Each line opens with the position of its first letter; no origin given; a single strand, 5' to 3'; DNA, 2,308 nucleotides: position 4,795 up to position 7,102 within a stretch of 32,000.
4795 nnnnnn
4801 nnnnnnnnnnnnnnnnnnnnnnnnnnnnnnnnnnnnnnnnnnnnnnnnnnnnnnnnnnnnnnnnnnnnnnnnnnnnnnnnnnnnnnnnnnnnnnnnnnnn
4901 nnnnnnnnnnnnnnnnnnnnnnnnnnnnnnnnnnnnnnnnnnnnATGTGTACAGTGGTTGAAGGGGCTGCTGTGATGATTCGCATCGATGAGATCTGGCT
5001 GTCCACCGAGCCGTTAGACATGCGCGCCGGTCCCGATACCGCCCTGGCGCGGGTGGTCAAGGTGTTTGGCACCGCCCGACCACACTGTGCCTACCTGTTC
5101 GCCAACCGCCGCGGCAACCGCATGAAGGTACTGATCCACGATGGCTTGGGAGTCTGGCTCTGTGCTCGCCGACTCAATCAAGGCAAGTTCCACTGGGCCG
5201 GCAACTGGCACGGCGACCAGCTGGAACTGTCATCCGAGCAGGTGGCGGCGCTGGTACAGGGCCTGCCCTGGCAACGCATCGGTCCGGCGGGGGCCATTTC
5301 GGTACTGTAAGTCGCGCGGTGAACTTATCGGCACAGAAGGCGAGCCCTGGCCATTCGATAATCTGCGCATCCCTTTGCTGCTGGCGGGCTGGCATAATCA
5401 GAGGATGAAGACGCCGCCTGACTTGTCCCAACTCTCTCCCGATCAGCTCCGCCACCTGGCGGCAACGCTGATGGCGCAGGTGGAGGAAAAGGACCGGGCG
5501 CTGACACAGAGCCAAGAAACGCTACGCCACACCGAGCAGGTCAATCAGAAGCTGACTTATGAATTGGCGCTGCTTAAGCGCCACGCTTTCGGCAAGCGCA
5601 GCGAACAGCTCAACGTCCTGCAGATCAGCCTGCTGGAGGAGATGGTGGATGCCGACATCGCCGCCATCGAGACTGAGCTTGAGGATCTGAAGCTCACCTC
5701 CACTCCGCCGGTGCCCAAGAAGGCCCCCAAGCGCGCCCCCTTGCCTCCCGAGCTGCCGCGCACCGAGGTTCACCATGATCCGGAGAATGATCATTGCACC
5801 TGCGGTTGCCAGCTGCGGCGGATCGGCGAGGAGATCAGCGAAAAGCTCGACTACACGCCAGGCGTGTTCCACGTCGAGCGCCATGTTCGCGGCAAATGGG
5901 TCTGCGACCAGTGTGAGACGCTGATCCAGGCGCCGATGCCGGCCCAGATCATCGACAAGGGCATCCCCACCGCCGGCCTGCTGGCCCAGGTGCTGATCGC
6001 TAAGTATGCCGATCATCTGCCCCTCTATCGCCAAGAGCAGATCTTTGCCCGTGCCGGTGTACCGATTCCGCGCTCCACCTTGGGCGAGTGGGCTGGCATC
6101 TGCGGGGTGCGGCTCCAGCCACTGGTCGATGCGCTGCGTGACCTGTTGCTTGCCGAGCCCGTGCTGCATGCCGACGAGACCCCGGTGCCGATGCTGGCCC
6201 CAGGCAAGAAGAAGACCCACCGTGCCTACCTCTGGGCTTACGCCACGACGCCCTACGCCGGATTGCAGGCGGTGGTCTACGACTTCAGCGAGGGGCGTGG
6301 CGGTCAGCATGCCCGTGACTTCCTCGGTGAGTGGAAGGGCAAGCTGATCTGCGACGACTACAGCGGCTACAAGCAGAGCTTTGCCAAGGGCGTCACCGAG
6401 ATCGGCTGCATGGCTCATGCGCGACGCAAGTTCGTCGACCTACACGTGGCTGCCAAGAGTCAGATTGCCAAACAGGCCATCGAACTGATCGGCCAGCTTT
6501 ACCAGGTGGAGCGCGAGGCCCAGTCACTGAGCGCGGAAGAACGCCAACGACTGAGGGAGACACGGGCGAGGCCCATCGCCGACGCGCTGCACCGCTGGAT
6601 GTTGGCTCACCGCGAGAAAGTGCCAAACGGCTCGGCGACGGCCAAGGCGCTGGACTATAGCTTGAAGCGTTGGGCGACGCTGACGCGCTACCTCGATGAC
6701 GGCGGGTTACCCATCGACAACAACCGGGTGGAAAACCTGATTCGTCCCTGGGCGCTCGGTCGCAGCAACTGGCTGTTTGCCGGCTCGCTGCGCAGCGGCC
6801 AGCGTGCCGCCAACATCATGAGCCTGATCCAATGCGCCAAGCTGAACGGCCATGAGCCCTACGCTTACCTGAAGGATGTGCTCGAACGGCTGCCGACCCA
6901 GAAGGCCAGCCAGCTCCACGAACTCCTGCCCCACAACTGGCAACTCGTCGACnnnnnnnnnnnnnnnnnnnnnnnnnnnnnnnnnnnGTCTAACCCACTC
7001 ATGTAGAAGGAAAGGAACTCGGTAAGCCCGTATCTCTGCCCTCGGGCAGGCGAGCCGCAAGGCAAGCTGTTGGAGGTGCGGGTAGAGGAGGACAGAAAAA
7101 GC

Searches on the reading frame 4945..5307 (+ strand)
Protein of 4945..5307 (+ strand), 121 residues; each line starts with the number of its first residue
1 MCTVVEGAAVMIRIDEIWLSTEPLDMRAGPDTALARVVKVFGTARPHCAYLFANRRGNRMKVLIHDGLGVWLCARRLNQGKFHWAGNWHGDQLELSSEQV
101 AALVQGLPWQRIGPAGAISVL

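Call 77: search_protein_families(library=pfam, proteins=[window:4945-5307:+], max_evalue=0.001)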
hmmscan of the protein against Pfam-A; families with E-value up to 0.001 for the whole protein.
window:4945-5307:+ (121 aa): 1 family
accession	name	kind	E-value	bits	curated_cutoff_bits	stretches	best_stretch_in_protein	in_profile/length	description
PF05717.18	TnpB_IS66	-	1.6e-25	89.4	26.6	1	16-112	2-99/101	IS66 Orf2 like protein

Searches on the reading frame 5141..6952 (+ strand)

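Call 77: search_protein_families(library=pfam, proteins=[window:5141-6952:+], max_evalue=0.001)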
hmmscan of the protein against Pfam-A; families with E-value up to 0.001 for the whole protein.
window:5141-6952:+ (604 aa): 4 families
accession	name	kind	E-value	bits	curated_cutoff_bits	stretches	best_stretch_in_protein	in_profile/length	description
PF03050.20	DDE_Tnp_IS66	-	1.5e-105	353.1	23.1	1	273-554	1-283/284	Transposase IS66 family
PF13817.11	DDE_Tnp_IS66_C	-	1.1e-16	61.1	30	1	561-598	1-39/39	IS66 C-terminal element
PF13007.12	LZ_Tnp_IS66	-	8.5e-15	55.7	22.9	1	138-210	2-71/71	Transposase C of IS166 homeodomain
PF13005.12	zf-IS66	-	1.9e-12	47.9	27.3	1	217-259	2-46/46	zinc-finger binding domain of transposase IS66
